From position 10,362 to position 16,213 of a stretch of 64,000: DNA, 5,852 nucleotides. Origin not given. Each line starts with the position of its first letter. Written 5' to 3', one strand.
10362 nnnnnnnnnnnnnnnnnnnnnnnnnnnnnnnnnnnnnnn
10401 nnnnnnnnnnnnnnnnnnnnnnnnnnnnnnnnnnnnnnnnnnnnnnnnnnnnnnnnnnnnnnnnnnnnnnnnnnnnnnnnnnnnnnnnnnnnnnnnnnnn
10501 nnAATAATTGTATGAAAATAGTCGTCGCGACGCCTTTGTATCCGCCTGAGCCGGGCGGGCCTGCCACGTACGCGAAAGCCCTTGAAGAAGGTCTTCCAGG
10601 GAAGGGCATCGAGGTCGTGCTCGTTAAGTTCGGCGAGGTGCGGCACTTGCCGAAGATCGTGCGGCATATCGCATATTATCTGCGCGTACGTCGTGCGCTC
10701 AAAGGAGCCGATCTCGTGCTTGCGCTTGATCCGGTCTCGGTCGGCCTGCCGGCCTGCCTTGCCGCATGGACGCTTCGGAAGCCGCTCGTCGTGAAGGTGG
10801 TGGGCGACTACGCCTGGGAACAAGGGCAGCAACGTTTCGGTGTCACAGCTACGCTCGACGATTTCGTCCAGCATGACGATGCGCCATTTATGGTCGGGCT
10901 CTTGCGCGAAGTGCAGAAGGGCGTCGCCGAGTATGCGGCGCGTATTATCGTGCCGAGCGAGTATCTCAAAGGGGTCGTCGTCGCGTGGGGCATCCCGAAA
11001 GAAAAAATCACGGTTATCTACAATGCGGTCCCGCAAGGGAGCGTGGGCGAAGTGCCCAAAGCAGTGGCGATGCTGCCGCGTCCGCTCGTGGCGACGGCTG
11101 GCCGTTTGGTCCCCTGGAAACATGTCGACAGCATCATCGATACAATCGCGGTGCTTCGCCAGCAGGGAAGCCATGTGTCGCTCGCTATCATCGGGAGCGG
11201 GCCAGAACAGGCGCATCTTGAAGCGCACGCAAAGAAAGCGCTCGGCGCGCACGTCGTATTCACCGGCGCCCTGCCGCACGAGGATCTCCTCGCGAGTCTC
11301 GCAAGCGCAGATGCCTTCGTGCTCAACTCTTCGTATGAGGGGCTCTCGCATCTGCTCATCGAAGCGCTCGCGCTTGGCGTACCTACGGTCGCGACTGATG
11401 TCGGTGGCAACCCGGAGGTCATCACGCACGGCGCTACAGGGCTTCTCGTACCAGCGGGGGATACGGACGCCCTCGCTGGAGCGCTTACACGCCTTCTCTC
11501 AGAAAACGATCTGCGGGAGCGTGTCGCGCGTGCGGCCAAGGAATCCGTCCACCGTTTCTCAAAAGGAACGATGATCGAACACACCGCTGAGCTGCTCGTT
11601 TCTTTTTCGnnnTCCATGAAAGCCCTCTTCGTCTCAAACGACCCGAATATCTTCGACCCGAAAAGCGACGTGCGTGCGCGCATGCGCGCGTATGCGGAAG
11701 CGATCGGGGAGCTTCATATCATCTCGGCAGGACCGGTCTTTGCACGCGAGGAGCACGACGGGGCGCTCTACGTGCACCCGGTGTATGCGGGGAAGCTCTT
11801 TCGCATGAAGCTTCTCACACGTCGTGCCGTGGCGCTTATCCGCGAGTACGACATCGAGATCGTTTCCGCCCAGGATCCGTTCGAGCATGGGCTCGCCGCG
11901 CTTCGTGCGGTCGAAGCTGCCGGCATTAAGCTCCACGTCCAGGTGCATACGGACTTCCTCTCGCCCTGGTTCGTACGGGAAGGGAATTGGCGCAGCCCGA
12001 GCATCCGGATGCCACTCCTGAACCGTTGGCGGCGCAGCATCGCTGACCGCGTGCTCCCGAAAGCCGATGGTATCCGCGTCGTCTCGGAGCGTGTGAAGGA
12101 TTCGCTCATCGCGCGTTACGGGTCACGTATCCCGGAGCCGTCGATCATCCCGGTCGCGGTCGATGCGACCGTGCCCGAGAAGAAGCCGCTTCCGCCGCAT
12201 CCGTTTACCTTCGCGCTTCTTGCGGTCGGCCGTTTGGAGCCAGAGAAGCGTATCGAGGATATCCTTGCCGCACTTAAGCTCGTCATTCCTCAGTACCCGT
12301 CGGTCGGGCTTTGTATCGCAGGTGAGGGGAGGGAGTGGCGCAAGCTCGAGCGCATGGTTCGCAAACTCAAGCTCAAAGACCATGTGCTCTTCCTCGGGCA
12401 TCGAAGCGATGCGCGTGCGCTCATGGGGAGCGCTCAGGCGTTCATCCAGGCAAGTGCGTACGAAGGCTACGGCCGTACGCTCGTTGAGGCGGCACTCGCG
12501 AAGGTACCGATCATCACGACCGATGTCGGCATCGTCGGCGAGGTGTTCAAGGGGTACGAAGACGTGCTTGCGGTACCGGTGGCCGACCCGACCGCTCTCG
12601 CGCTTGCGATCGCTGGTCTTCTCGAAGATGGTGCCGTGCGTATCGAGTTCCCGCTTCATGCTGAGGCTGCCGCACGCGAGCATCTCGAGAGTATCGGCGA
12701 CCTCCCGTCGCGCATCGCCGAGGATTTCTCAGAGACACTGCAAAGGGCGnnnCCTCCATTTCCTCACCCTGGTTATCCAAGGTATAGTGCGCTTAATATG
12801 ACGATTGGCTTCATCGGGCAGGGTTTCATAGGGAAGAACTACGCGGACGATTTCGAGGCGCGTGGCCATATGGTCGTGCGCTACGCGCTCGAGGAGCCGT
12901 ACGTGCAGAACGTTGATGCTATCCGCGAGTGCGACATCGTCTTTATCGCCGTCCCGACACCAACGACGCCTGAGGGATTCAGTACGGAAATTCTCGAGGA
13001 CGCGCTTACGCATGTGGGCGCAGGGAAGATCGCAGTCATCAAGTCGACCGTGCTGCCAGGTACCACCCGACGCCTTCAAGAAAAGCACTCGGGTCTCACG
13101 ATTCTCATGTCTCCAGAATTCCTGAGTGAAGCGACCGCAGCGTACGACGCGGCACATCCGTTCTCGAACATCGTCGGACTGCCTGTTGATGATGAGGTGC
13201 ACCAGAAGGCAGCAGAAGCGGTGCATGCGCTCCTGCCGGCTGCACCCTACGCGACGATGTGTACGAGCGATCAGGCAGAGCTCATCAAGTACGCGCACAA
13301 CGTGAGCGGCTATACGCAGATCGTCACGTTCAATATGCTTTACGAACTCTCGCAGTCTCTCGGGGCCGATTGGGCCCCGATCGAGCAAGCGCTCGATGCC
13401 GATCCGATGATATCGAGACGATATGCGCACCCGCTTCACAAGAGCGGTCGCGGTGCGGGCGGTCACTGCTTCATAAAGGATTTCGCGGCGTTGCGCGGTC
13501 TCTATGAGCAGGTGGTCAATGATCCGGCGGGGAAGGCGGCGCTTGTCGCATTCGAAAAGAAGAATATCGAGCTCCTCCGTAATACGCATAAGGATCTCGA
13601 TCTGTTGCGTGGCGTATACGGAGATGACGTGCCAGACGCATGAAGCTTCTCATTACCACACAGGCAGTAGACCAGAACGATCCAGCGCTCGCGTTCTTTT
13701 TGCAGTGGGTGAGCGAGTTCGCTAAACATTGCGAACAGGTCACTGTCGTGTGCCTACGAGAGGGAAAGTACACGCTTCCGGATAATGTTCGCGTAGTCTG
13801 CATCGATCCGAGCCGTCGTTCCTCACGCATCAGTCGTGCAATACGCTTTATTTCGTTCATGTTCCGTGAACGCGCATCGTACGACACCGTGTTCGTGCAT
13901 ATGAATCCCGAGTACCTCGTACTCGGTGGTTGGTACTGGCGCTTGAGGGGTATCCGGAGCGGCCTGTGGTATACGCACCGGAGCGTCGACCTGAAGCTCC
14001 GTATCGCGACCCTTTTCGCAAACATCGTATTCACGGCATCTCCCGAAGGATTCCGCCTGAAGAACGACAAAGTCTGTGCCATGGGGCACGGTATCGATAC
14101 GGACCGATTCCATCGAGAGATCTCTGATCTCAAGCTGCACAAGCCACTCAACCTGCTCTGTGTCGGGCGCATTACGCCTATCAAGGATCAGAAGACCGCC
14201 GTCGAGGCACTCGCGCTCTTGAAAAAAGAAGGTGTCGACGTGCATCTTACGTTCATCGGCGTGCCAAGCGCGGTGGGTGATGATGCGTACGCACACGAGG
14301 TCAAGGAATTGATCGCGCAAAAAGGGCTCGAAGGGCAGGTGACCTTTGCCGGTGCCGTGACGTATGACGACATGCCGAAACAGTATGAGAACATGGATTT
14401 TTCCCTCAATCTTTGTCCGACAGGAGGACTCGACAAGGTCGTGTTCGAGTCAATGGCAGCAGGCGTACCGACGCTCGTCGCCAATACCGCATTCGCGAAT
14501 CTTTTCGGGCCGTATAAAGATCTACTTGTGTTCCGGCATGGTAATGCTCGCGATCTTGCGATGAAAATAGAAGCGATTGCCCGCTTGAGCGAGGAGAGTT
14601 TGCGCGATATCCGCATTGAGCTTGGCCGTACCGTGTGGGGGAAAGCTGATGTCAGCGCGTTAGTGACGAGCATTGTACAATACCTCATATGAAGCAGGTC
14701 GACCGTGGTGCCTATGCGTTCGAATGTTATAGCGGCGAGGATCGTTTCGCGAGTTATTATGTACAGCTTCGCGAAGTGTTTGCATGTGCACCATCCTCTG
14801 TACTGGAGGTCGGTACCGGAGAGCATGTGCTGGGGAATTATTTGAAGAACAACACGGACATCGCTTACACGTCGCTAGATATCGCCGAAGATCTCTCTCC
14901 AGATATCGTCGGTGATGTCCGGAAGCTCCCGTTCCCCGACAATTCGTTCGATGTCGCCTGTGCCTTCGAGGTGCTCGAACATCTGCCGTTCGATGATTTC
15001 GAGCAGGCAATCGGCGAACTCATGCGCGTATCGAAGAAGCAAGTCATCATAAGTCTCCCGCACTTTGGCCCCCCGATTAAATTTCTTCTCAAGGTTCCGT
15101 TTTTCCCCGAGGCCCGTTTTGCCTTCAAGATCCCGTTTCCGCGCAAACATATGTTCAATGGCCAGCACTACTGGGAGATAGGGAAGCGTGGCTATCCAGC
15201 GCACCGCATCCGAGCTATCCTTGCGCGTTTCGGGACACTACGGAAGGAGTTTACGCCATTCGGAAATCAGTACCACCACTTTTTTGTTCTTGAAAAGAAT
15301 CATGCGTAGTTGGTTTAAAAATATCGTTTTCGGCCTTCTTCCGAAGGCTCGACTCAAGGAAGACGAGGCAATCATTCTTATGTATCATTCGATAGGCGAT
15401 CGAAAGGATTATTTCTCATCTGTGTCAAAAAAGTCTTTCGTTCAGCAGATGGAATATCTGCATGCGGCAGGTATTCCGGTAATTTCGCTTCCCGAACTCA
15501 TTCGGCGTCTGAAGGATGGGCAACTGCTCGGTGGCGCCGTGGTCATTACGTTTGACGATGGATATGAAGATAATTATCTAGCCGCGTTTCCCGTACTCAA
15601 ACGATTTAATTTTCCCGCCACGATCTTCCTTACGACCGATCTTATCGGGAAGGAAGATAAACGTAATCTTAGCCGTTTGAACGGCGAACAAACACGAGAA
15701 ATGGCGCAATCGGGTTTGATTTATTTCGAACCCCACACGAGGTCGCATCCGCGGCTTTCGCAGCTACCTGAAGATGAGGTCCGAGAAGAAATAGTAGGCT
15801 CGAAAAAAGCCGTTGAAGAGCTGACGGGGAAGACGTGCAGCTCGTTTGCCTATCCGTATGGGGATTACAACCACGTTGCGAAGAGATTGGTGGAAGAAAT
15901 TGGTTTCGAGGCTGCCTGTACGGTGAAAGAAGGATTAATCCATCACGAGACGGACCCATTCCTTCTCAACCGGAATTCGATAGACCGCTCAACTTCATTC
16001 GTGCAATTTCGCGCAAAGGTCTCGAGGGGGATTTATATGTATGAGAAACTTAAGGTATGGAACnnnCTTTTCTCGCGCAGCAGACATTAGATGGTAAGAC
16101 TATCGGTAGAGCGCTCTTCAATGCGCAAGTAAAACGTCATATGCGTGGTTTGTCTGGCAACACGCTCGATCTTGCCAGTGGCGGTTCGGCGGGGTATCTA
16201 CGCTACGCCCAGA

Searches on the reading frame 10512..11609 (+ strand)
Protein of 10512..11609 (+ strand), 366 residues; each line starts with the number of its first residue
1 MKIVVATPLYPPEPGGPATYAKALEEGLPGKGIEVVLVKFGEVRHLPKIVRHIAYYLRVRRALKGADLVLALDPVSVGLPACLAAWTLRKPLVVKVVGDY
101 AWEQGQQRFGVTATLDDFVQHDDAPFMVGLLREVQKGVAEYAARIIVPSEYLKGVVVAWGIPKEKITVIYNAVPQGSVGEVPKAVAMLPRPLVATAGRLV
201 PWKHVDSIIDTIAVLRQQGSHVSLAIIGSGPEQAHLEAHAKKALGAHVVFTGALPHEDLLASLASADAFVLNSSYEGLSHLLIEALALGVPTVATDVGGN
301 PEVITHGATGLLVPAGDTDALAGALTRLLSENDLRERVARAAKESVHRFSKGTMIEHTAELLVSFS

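Call 78: search_protein_families(library=pfam, proteins=[window:10512-11609:+], max_evalue=0.0001)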
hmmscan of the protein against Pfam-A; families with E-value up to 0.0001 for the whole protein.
window:10512-11609:+ (366 aa): 6 families
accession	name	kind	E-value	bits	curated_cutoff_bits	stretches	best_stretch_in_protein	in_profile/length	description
PF00534.26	Glycos_transf_1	-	4.8e-40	137.3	26.4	1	190-344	15-171/172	Glycosyl transferases group 1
PF13692.12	Glyco_trans_1_4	-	3.5e-34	118.5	27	1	191-330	2-141/142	Glycosyl transferases group 1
PF13439.12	Glyco_transf_4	-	1.2e-12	48.7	28.5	1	15-173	2-166/170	Glycosyltransferase Family 4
PF13579.12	Glyco_trans_4_4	-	4.2e-12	47.1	29.7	1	26-171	33-157/158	Glycosyl transferase 4-like domain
PF13524.12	Glyco_trans_1_2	-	1.3e-08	35.4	25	1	220-348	13-131/144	Glycosyl transferase-like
PF20706.3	GT4-conflict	-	3e-05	23.6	26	1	191-314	198-335/385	Family 4 Glycosyltransferase in conflict systems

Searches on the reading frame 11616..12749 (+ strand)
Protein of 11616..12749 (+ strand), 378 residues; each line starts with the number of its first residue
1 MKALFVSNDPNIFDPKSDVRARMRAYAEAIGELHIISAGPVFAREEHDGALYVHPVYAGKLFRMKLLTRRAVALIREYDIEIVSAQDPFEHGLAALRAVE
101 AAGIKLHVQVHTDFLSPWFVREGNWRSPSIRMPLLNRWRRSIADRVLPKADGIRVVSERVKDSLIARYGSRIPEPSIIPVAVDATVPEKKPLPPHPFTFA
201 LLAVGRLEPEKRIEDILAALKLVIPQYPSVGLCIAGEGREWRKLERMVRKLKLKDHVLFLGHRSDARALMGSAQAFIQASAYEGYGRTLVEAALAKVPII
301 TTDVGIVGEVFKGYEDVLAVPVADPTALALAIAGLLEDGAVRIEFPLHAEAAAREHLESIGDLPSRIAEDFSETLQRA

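Call 78: search_protein_families(library=pfam, proteins=[window:11616-12749:+], max_evalue=0.0001)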
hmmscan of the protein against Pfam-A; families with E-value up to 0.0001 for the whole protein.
window:11616-12749:+ (378 aa): 5 families
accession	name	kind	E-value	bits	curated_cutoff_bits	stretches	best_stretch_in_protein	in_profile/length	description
PF00534.26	Glycos_transf_1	-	1.4e-30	106.5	26.4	1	201-344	18-160/172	Glycosyl transferases group 1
PF13692.12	Glyco_trans_1_4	-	2.1e-26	93.3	27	1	200-338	3-142/142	Glycosyl transferases group 1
PF13439.12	Glyco_transf_4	-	5.2e-14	53.1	28.5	1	30-184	19-168/170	Glycosyltransferase Family 4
PF13579.12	Glyco_trans_4_4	-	7.6e-09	36.5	29.7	1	42-174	32-151/158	Glycosyl transferase 4-like domain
PF20706.3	GT4-conflict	-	2.5e-06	27.2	26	1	138-303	135-312/385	Family 4 Glycosyltransferase in conflict systems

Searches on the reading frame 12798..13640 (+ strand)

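Call 79: search_protein_families(library=pfam, proteins=[window:12798-13640:+], max_evalue=0.0001)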
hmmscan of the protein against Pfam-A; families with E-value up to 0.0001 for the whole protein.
window:12798-13640:+ (281 aa): 4 families
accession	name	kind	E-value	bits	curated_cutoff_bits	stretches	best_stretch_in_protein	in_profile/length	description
PF03721.20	UDPG_MGDP_dh_N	-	7.1e-16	58.8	27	1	40-128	72-175/187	UDP-glucose/GDP-mannose dehydrogenase family, NAD binding domain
PF00984.24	UDPG_MGDP_dh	-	3.5e-14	53.1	25.4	1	159-239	2-78/94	UDP-glucose/GDP-mannose dehydrogenase family, central domain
PF03446.21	NAD_binding_2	-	1.8e-05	25.2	21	0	2-97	1-107/161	NAD binding domain of 6-phosphogluconate dehydrogenase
PF03807.23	F420_oxidored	-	8.6e-05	23.5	21.6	0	2-59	1-74/94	NADP oxidoreductase coenzyme F420-dependent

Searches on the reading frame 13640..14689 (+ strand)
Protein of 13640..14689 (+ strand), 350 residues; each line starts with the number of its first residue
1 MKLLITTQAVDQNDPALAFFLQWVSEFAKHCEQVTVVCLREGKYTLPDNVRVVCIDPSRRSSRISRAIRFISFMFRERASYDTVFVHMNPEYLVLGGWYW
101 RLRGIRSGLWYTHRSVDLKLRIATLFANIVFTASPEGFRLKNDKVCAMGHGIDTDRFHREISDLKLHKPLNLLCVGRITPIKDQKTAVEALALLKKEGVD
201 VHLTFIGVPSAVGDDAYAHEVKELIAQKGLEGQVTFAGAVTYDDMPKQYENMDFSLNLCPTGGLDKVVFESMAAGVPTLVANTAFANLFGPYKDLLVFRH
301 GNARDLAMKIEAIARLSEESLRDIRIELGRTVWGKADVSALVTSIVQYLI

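Call 79: search_protein_families(library=pfam, proteins=[window:13640-14689:+], max_evalue=0.0001)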
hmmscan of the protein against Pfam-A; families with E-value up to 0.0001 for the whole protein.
window:13640-14689:+ (350 aa): 5 families
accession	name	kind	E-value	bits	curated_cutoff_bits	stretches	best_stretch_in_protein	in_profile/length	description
PF00534.26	Glycos_transf_1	-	5.1e-18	65.6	26.4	1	167-318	13-160/172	Glycosyl transferases group 1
PF13692.12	Glyco_trans_1_4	-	4.9e-17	62.9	27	1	171-313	3-139/142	Glycosyl transferases group 1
PF20706.3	GT4-conflict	-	3.2e-07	30.1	26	1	146-282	175-312/385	Family 4 Glycosyltransferase in conflict systems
PF13524.12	Glyco_trans_1_2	-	6.2e-07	29.9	25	1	208-315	22-113/144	Glycosyl transferase-like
PF13477.12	Glyco_trans_4_2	-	2.2e-05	25.1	23.4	0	19-96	12-90/139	Glycosyl transferase 4-like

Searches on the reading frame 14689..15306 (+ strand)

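Call 79: search_protein_families(library=pfam, proteins=[window:14689-15306:+], max_evalue=0.0001)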
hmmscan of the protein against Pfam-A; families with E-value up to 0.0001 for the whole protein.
window:14689-15306:+ (206 aa): 4 families
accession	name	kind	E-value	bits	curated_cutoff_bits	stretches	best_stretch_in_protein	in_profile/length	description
PF08241.18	Methyltransf_11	-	4.2e-12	47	21.2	1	39-119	1-91/95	Methyltransferase domain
PF13649.12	Methyltransf_25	-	5.5e-09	37.1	27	1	73-117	51-95/97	Methyltransferase domain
PF13489.12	Methyltransf_23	-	2.3e-07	31.2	27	1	34-120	22-113/164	Methyltransferase domain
PF13847.12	Methyltransf_31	-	7.6e-05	22.9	27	0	74-123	60-109/145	Methyltransferase domain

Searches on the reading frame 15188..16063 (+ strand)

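Call 79: search_protein_families(library=pfam, proteins=[window:15188-16063:+], max_evalue=0.0001)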
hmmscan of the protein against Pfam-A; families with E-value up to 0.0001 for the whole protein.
window:15188-16063:+ (292 aa): 2 families
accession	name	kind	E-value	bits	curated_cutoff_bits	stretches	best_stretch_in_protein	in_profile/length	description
PF01522.26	Polysacc_deac_1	-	5.6e-29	101.1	23.1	1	116-242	7-123/124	Polysaccharide deacetylase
PF03065.20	Glyco_hydro_57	-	2.8e-05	24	21.2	1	168-256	93-174/291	Glycosyl hydrolase family 57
